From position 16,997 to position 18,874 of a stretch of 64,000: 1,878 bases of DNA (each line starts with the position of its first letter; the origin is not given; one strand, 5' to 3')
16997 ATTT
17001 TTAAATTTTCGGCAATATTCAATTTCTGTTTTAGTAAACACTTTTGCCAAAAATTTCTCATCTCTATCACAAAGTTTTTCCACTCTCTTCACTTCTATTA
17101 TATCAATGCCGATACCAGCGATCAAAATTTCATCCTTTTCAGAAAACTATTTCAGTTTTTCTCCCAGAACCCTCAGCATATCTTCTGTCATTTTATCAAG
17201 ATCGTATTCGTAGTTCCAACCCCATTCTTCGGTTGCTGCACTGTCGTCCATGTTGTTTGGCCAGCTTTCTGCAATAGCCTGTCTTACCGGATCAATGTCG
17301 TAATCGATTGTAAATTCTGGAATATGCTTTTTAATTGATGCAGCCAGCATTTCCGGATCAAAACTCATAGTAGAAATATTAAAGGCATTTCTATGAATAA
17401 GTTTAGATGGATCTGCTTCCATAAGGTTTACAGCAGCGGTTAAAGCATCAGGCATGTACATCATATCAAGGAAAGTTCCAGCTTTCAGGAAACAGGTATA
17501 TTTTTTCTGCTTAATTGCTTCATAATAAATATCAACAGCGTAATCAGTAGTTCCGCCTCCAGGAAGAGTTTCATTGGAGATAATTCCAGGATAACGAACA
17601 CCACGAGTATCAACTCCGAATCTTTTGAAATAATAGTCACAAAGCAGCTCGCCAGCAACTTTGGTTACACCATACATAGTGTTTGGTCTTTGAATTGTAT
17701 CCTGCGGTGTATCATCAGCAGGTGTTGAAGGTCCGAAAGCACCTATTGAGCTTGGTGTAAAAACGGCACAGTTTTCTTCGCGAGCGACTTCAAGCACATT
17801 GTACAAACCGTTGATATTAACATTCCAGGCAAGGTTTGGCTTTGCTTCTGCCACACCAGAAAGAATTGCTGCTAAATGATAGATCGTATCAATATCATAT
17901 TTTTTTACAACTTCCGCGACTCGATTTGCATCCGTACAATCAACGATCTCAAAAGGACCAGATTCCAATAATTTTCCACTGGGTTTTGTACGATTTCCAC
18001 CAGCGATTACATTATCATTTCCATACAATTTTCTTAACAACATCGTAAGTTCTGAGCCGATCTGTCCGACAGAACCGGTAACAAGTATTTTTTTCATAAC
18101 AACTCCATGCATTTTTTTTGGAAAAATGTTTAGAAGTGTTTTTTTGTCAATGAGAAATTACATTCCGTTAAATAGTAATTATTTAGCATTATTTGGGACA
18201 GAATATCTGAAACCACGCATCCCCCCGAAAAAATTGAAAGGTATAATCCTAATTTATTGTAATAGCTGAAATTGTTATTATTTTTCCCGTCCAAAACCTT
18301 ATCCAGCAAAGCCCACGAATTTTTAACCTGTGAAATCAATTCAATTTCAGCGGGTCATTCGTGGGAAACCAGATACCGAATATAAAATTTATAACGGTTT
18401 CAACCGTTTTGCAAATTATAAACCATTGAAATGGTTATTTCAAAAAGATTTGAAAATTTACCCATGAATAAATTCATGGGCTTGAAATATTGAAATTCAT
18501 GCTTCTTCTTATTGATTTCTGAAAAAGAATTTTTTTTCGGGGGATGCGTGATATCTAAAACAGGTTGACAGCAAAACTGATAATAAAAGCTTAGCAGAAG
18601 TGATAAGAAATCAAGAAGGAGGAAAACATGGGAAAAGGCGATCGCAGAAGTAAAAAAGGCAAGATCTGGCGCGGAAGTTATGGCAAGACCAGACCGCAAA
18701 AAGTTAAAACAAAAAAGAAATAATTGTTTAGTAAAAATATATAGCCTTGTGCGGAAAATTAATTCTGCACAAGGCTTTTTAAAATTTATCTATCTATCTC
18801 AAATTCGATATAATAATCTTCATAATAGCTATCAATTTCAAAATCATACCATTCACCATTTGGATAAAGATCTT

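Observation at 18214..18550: Two copies of a TIR-bounded, hairpin-rich non-coding element (MITE-like or structured RNA)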

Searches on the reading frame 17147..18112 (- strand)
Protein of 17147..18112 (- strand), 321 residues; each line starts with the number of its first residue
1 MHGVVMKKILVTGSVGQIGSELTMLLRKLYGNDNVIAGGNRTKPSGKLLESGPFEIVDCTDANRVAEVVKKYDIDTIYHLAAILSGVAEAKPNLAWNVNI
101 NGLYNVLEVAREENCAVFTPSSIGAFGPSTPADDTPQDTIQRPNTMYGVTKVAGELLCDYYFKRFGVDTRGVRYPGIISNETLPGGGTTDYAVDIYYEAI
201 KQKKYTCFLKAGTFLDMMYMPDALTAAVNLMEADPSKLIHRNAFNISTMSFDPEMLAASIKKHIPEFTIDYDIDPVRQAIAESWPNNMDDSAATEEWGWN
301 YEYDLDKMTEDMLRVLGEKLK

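Call 11: search_protein_families(library=pfam, proteins=[window:17147-18112:-])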
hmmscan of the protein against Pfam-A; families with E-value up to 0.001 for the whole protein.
window:17147-18112:- (321 aa): 6 families
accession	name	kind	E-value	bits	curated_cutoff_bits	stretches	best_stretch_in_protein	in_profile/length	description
PF01370.27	Epimerase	-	5e-29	101.8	20.9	1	9-234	1-228/240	NAD dependent epimerase/dehydratase family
PF16363.11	GDP_Man_Dehyd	-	1.8e-21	77.4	27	1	10-312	1-332/332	GDP-mannose 4,6 dehydratase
PF04321.23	RmlD_sub_bind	-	7.2e-15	55.2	27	1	8-159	2-137/287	RmlD substrate binding domain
PF02719.21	Polysacc_synt_2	-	6.5e-08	32.5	20.2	1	9-119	1-124/293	Polysaccharide biosynthesis protein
PF07993.18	NAD_binding_4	-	8e-08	32.2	20.1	1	73-211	88-241/258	Male sterility protein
PF01073.25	3Beta_HSD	-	1.6e-05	24.5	22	1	10-133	1-127/280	3-beta hydroxysteroid dehydrogenase/isomerase family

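Call 17: find_encoding_contigs(protein=window:17147-18112:-, flank=10000, max_places=10)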
Protein window:17147-18112:- (321 aa): no gene with exactly this product is on record in the collection.

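Call 18: find_encoding_contigs(protein=window:17147-18097:-, flank=10000, max_places=10)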
Protein window:17147-18097:- (316 aa): 5 contigs read that carry it; 2 places shown.
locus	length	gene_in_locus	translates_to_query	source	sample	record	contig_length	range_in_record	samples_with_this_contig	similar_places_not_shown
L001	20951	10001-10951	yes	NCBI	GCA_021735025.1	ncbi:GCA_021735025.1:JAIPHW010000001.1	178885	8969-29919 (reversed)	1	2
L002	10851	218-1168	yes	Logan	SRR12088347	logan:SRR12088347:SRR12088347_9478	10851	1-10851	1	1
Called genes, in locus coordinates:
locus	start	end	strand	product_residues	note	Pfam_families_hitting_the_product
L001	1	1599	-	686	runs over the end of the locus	PF00009:GTP_EFTU, PF03144:GTP_EFTU_D2, PF22042:EF-G_D2, PF14492:EFG_III, PF16658:RF3_C (faint), PF03764:EFG_IV, PF00679:EFG_C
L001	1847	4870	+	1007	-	PF18962:Por_Secre_tail (faint), PF13517:FG-GAP_3, PF07593:UnbV_ASPIC (weak)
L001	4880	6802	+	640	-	PF13860:FlgD_ig (faint), PF13360:PQQ_2, PF13570:Beta-prop_ACSF4 (faint), PF13360:PQQ_2 (weak), PF13620:CarboxypepD_reg (weak), PF18962:Por_Secre_tail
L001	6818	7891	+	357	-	PF00006:ATP-synt_ab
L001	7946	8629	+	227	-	-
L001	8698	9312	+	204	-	-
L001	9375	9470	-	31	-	PF17070:Thx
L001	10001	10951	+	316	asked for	PF01073:3Beta_HSD (weak), PF01370:Epimerase, PF02719:Polysacc_synt_2 (weak), PF04321:RmlD_sub_bind, PF16363:GDP_Man_Dehyd, PF07993:NAD_binding_4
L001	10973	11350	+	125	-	PF01648:ACPS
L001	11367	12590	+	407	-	PF00155:Aminotran_1_2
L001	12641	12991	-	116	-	PF00903:Glyoxalase, PF18029:Glyoxalase_6 (weak)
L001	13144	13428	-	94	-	-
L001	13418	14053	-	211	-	PF00702:Hydrolase, PF12710:HAD, PF13419:HAD_2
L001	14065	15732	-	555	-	PF02743:dCache_1, PF07536:HWE_HK, PF07568:HisKA_2, PF02518:HATPase_c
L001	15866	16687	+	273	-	PF00590:TP_methylase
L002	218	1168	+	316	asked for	PF01073:3Beta_HSD (weak), PF01370:Epimerase, PF02719:Polysacc_synt_2 (weak), PF04321:RmlD_sub_bind, PF16363:GDP_Man_Dehyd, PF07993:NAD_binding_4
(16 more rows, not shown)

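Call 26: find_homologous_proteins(query=window:17147-18097:-, max_evalue=1e-60)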
Query window:17147-18097:- (316 aa): 8000 proteins with E <= 1e-60 among 8000 candidates; the best 120 are listed.
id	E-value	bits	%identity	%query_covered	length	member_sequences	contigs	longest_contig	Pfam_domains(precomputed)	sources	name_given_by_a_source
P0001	1.4e-192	657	90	100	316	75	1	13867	PF04321.24,PF16363.12,PF02719.22,PF07993.19,PF01370.28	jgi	jgi:nucleoside-diphosphate-sugar epimerase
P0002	1.6e-192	657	90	100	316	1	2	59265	PF04321.24,PF16363.12,PF02719.22,PF07993.19,PF01370.28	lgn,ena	-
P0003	2.1e-192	656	89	100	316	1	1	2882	PF04321.24,PF16363.12,PF02719.22,PF01073.26,PF07993.19,PF01370.28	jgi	-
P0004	5.5e-192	655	90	100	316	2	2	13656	PF04321.24,PF16363.12,PF02719.22,PF07993.19,PF01370.28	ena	-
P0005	7.4e-192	655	90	100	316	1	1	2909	PF04321.24,PF16363.12,PF02719.22,PF01073.26,PF07993.19,PF01370.28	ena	-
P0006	9.6e-192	654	90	100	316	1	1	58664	PF04321.24,PF16363.12,PF02719.22,PF07993.19,PF01370.28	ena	-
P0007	3.0e-191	653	89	100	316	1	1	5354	PF04321.24,PF16363.12,PF02719.22,PF01073.26,PF07993.19,PF01370.28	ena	-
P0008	5.4e-191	652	89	100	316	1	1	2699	PF04321.24,PF16363.12,PF02719.22,PF07993.19,PF01370.28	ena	-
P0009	8.3e-191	651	89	100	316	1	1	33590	PF04321.24,PF16363.12,PF02719.22,PF01073.26,PF07993.19,PF01370.28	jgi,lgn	jgi:nucleoside-diphosphate-sugar epimerase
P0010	1.1e-190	651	89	100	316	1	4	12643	PF04321.24,PF16363.12,PF02719.22,PF01073.26,PF07993.19,PF01370.28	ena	-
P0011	7.3e-190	648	89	100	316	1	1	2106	PF04321.24,PF16363.12,PF02719.22,PF07993.19,PF01370.28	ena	-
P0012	8.8e-190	648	89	100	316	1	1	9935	PF04321.24,PF16363.12,PF02719.22,PF07993.19,PF01370.28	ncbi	-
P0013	9.0e-190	648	88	100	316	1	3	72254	PF04321.24,PF16363.12,PF02719.22,PF01073.26,PF07993.19,PF01370.28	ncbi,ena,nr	ncbi:MAG: L-threonine 3-dehydrogenase [Candidatus Cloacimonetes bacterium]|nr:L-threonine 3-dehydrog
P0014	1.6e-189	647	88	100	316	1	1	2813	PF04321.24,PF16363.12,PF02719.22,PF07993.19,PF01370.28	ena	-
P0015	2.8e-189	646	88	100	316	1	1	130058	PF04321.24,PF16363.12,PF02719.22,PF01073.26,PF07993.19,PF01370.28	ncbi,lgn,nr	ncbi:MAG: L-threonine 3-dehydrogenase [Candidatus Cloacimonetes bacterium]|nr:L-threonine 3-dehydrog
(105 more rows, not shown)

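Call 27: find_encoding_contigs(protein=P0002, flank=10000, max_places=10)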
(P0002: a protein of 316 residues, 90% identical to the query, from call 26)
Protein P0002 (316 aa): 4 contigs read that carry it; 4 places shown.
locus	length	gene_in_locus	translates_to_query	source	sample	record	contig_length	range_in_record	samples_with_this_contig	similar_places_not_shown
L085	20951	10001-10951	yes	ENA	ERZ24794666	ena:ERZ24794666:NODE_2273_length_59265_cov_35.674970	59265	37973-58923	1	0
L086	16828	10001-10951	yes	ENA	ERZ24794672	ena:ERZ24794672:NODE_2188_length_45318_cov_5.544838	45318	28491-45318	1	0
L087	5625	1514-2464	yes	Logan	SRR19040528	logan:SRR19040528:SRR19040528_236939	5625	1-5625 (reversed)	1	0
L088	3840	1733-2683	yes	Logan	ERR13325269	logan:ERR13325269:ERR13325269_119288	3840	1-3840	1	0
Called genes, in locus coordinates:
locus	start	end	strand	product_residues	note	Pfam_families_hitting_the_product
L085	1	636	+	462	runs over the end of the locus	PF01259:SAICAR_synt, PF00731:AIRC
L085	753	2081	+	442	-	PF02844:GARS_N, PF01071:GARS_A, PF02843:GARS_C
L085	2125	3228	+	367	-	PF04055:Radical_SAM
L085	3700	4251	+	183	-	PF00551:Formyl_trans_N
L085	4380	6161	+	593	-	PF00117:GATase, PF07722:Peptidase_C26, PF02540:NAD_synthase (weak), PF00958:GMP_synt_C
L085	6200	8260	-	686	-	PF00009:GTP_EFTU, PF03144:GTP_EFTU_D2, PF22042:EF-G_D2, PF14492:EFG_III, PF03764:EFG_IV, PF00679:EFG_C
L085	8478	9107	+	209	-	-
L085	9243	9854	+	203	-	-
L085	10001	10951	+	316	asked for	PF01370:Epimerase, PF02719:Polysacc_synt_2 (weak), PF04321:RmlD_sub_bind, PF16363:GDP_Man_Dehyd, PF07993:NAD_binding_4 (weak)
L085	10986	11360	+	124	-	PF01648:ACPS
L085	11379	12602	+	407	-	PF00155:Aminotran_1_2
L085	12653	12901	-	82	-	-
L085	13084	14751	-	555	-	PF02743:dCache_1, PF07536:HWE_HK, PF07568:HisKA_2, PF02518:HATPase_c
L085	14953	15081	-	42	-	-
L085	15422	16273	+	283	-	PF00590:TP_methylase, PF23016:RsmI_C (weak)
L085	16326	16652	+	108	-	PF02575:YbaB_DNA_bd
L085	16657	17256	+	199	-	PF21176:RecR_HhH, PF02132:RecR_ZnF (weak), PF01751:Toprim (weak), PF13662:Toprim_4, PF21175:RecR_C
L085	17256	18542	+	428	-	PF13205:Big_5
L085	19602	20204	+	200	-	PF03349:Toluene_X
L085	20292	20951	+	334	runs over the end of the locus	?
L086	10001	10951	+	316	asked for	PF01370:Epimerase, PF02719:Polysacc_synt_2 (weak), PF04321:RmlD_sub_bind, PF16363:GDP_Man_Dehyd, PF07993:NAD_binding_4 (weak)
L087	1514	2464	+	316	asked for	PF01370:Epimerase, PF02719:Polysacc_synt_2 (weak), PF04321:RmlD_sub_bind, PF16363:GDP_Man_Dehyd, PF07993:NAD_binding_4 (weak)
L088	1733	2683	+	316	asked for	PF01370:Epimerase, PF02719:Polysacc_synt_2 (weak), PF04321:RmlD_sub_bind, PF16363:GDP_Man_Dehyd, PF07993:NAD_binding_4 (weak)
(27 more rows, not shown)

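Call 28: find_encoding_contigs(protein=P0001, flank=10000, max_places=10)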
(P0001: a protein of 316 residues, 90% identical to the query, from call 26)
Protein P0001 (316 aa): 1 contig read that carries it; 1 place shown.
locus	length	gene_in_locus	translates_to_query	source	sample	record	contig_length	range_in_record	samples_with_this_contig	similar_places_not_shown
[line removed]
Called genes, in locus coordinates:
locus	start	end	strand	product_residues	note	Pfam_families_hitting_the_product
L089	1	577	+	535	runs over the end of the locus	PF02142:MGS, PF01808:AICARFT_IMPCHas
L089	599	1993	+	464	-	PF01259:SAICAR_synt, PF00731:AIRC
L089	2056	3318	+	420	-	PF02844:GARS_N, PF01071:GARS_A, PF02843:GARS_C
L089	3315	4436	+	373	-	PF04055:Radical_SAM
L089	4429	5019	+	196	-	PF00551:Formyl_trans_N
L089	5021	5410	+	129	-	PF13366:PDDEXK_3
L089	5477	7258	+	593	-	PF00117:GATase, PF07722:Peptidase_C26 (weak), PF02540:NAD_synthase (weak), PF00958:GMP_synt_C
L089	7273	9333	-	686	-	PF00009:GTP_EFTU, PF03144:GTP_EFTU_D2, PF22042:EF-G_D2, PF14492:EFG_III, PF16658:RF3_C (faint), PF03764:EFG_IV, PF00679:EFG_C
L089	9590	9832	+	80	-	PF00076:RRM_1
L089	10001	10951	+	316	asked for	PF01370:Epimerase, PF02719:Polysacc_synt_2 (weak), PF04321:RmlD_sub_bind, PF16363:GDP_Man_Dehyd, PF07993:NAD_binding_4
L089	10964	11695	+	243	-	PF17957:Big_7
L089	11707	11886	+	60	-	?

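Call 41: find_encoding_contigs(protein=P0015, flank=10000, max_places=4)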
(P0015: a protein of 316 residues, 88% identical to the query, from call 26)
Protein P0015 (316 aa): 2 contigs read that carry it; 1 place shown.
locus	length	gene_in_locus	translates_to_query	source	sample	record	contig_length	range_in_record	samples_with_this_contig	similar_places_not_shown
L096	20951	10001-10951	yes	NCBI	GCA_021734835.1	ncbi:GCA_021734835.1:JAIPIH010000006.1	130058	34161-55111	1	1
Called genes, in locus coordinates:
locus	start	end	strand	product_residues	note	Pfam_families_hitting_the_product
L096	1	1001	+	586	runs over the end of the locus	PF00266:Aminotran_5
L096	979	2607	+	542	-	PF02142:MGS, PF01808:AICARFT_IMPCHas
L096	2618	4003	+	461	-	PF01259:SAICAR_synt, PF00731:AIRC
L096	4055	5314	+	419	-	PF02844:GARS_N, PF01071:GARS_A, PF02843:GARS_C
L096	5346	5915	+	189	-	PF00551:Formyl_trans_N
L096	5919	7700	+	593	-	PF00117:GATase, PF07722:Peptidase_C26, PF02540:NAD_synthase (weak), PF00958:GMP_synt_C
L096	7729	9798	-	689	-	PF00009:GTP_EFTU, PF03144:GTP_EFTU_D2, PF22042:EF-G_D2, PF14492:EFG_III, PF03764:EFG_IV, PF00679:EFG_C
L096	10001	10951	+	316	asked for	PF01073:3Beta_HSD (faint), PF01370:Epimerase, PF02719:Polysacc_synt_2 (weak), PF04321:RmlD_sub_bind, PF16363:GDP_Man_Dehyd, PF07993:NAD_binding_4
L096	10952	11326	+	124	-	PF01648:ACPS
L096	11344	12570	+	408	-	PF00155:Aminotran_1_2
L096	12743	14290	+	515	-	PF00005:ABC_tran, PF13304:AAA_21 (faint), PF00005:ABC_tran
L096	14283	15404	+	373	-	PF02653:BPD_transp_2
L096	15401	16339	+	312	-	PF02653:BPD_transp_2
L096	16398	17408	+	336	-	PF02608:Bmp, PF13407:Peripla_BP_4 (faint)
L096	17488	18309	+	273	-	PF00590:TP_methylase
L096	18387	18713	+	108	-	PF02575:YbaB_DNA_bd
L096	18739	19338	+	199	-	PF21176:RecR_HhH, PF02132:RecR_ZnF (weak), PF01751:Toprim (weak), PF13662:Toprim_4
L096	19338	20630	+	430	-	PF13205:Big_5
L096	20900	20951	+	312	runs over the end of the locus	-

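Call 42: find_encoding_contigs(protein=P0013, flank=10000, max_places=4)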
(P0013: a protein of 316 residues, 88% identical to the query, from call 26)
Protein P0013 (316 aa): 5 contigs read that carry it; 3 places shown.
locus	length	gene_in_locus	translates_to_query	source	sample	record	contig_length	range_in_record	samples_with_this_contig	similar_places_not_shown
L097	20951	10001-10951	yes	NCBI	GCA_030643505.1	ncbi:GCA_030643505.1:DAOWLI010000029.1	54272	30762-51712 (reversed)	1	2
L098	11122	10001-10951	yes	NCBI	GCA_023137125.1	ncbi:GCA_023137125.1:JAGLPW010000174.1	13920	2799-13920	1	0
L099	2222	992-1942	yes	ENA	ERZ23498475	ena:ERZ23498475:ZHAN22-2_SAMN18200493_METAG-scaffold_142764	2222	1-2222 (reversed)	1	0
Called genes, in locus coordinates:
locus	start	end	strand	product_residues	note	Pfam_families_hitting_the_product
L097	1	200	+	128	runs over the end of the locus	PF13366:PDDEXK_3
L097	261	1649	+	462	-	PF01259:SAICAR_synt, PF00731:AIRC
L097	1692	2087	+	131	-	PF13366:PDDEXK_3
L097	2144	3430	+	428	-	PF02844:GARS_N, PF01071:GARS_A, PF02843:GARS_C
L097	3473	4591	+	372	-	PF04055:Radical_SAM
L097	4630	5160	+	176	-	PF00551:Formyl_trans_N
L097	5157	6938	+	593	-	PF00117:GATase, PF07722:Peptidase_C26, PF02540:NAD_synthase (weak), PF00958:GMP_synt_C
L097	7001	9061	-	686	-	PF00009:GTP_EFTU, PF03144:GTP_EFTU_D2, PF22042:EF-G_D2, PF14492:EFG_III, PF16658:RF3_C (weak), PF03764:EFG_IV, PF00679:EFG_C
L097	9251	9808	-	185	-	PF08269:dCache_2 (weak)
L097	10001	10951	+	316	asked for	PF01073:3Beta_HSD (faint), PF01370:Epimerase, PF02719:Polysacc_synt_2 (weak), PF04321:RmlD_sub_bind, PF16363:GDP_Man_Dehyd, PF07993:NAD_binding_4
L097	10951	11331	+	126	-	PF01648:ACPS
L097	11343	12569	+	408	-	PF00155:Aminotran_1_2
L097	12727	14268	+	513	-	PF00005:ABC_tran, PF13304:AAA_21 (faint), PF00005:ABC_tran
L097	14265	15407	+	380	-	PF02653:BPD_transp_2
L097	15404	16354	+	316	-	PF02653:BPD_transp_2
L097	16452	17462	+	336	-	PF02608:Bmp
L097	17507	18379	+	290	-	PF00590:TP_methylase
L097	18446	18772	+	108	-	PF02575:YbaB_DNA_bd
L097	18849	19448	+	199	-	PF21176:RecR_HhH, PF01751:Toprim (weak), PF13662:Toprim_4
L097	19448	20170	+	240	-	PF00561:Abhydrolase_1 (weak)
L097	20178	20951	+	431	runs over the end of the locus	PF13205:Big_5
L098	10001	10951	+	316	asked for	PF01073:3Beta_HSD (faint), PF01370:Epimerase, PF02719:Polysacc_synt_2 (weak), PF04321:RmlD_sub_bind, PF16363:GDP_Man_Dehyd, PF07993:NAD_binding_4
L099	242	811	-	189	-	PF08269:dCache_2 (weak)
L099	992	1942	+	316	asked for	PF01073:3Beta_HSD (faint), PF01370:Epimerase, PF02719:Polysacc_synt_2 (weak), PF04321:RmlD_sub_bind, PF16363:GDP_Man_Dehyd, PF07993:NAD_binding_4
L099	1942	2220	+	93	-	?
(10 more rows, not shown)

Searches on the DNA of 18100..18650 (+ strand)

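Call 43: search_rna_families(source=window, start=18100, end=18650, threshold=evalue, max_evalue=10)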
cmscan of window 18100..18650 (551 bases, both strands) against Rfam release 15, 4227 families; matches with E-value up to 10: 15.
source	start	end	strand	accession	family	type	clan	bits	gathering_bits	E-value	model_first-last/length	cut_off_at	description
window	18407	18487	+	RF02582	tsr33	Gene; sRNA;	-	25.5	109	0.44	1-85/85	no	S. aureus tsr33 small RNA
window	18495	18634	+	RF00648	MIR396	Gene; miRNA;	-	21.8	80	0.066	1-118/118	no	MIR396 microRNA precursor family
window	18503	18627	+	RF03794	MIR5298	Gene; miRNA;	-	19.7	70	2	1-80/80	no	MIR5298 microRNA precursor family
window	18446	18556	+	RF02324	TtnuHACA17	Gene; snRNA; snoRNA; HACA-box;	-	19.7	100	4.2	1-118/118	no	Tetrahymena snoRNA TtnuHACA17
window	18494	18633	-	RF00648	MIR396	Gene; miRNA;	-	18.7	80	0.5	1-118/118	no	MIR396 microRNA precursor family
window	18437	18516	+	RF01455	DPB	Cis-reg;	-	18.4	40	3.6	1-86/86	no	Stem loopII regulatory element in POLB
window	18378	18442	-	RF04313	aspC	Cis-reg;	-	18.3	100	4.2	1-124/124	no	aspC ncRNA motif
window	18453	18544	-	RF01480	rli52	Cis-reg;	-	17.7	70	5.7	1-95/95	no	Listeria sRNA rli52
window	18369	18489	+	RF01470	rli38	Gene; sRNA;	-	17.7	49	8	1-150/150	no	Listeria sRNA rli38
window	18418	18481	+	RF02905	sRNA41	Gene; sRNA;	-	17.6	45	3.3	1-113/113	no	Archaeal Small RNA 41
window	18478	18549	+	RF00611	SNORD111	Gene; snRNA; snoRNA; CD-box;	-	17.2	46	3.8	1-89/89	no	Small nucleolar RNA SNORD111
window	18203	18309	-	RF00092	SNORA63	Gene; snRNA; snoRNA; HACA-box;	-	15.6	90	6.3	1-130/130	no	Small nucleolar RNA SNORA63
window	18397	18458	+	RF03697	mir-722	Gene; miRNA;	-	15.5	81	6.5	1-67/67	no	mir-722 microRNA precursor family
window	18385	18444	+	RF04346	Plastid-ccsA-ndhD-1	Cis-reg;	CL00154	14.1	48.5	8.8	1-57/57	no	Plastid-ccsA-ndhD-1 3UTR RNA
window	18158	18195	-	RF02422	Bp1_738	Gene; sRNA;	-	11.6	45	7.3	1-208/208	no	Burkholderia sRNA Bp1_Cand738_SIPHT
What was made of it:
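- On Known structured RNA / riboswitch (Rfam): Only chance-level hits at E up to 10 (call 43).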

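Call 63: search_dna_similar(query=window:18203-18561:+, collection=plasmids, mode=distant, max_evalue=0.01, max_rows=10)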
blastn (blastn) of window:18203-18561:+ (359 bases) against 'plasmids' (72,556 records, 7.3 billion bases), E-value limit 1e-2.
No match.

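Call 64: search_dna_similar(query=window:18203-18561:+, collection=phages, mode=distant, max_evalue=0.01, max_rows=10)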
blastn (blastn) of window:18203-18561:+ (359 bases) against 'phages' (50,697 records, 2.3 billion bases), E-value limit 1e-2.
No match.
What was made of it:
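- plasmids and phages (calls 63, 64).
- Tried and rejected: Distant blastn of copy B against plasmids and phages gave no match (calls 63, 64).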

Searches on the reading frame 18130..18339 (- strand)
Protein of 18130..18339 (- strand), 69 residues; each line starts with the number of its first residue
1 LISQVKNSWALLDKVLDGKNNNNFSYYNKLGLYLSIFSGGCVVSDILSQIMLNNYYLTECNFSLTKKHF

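Call 11: search_protein_families(library=pfam, proteins=[window:18130-18339:-])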
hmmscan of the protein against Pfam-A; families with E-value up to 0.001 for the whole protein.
window:18130-18339:- (69 aa): 0 families

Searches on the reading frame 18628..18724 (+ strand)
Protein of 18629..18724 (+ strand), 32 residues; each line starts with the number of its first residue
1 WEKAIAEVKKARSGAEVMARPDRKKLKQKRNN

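Call 11: search_protein_families(library=pfam, proteins=[window:18629-18724:+])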
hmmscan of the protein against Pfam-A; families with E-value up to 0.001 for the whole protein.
window:18629-18724:+ (32 aa): 0 families

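Call 22: find_encoding_contigs(protein=window:18628-18723:+, flank=10000, max_places=10)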
Protein window:18628-18723:+ (31 aa): 4 contigs read that carry it; 2 places shown.
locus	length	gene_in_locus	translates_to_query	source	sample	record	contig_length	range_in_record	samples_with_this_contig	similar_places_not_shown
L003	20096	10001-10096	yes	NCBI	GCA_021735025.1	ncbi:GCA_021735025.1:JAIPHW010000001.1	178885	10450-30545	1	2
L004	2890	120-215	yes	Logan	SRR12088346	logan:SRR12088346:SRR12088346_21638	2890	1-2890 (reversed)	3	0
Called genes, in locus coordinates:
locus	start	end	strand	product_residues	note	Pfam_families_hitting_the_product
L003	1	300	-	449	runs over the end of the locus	PF03349:Toluene_X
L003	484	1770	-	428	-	PF13205:Big_5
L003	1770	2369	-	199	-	PF21176:RecR_HhH, PF02132:RecR_ZnF, PF01751:Toprim (weak), PF13662:Toprim_4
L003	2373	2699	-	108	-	PF02575:YbaB_DNA_bd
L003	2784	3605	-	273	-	PF00590:TP_methylase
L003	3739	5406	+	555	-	PF02743:dCache_1, PF07536:HWE_HK, PF07568:HisKA_2, PF02518:HATPase_c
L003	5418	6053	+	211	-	PF00702:Hydrolase, PF12710:HAD, PF13419:HAD_2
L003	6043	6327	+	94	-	-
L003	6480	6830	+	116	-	PF00903:Glyoxalase, PF18029:Glyoxalase_6 (weak)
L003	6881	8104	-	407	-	PF00155:Aminotran_1_2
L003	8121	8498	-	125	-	PF01648:ACPS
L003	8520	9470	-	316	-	PF01073:3Beta_HSD (weak), PF01370:Epimerase, PF02719:Polysacc_synt_2 (weak), PF04321:RmlD_sub_bind, PF16363:GDP_Man_Dehyd, PF07993:NAD_binding_4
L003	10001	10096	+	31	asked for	PF17070:Thx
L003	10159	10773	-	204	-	-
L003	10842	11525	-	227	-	-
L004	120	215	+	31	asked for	PF17070:Thx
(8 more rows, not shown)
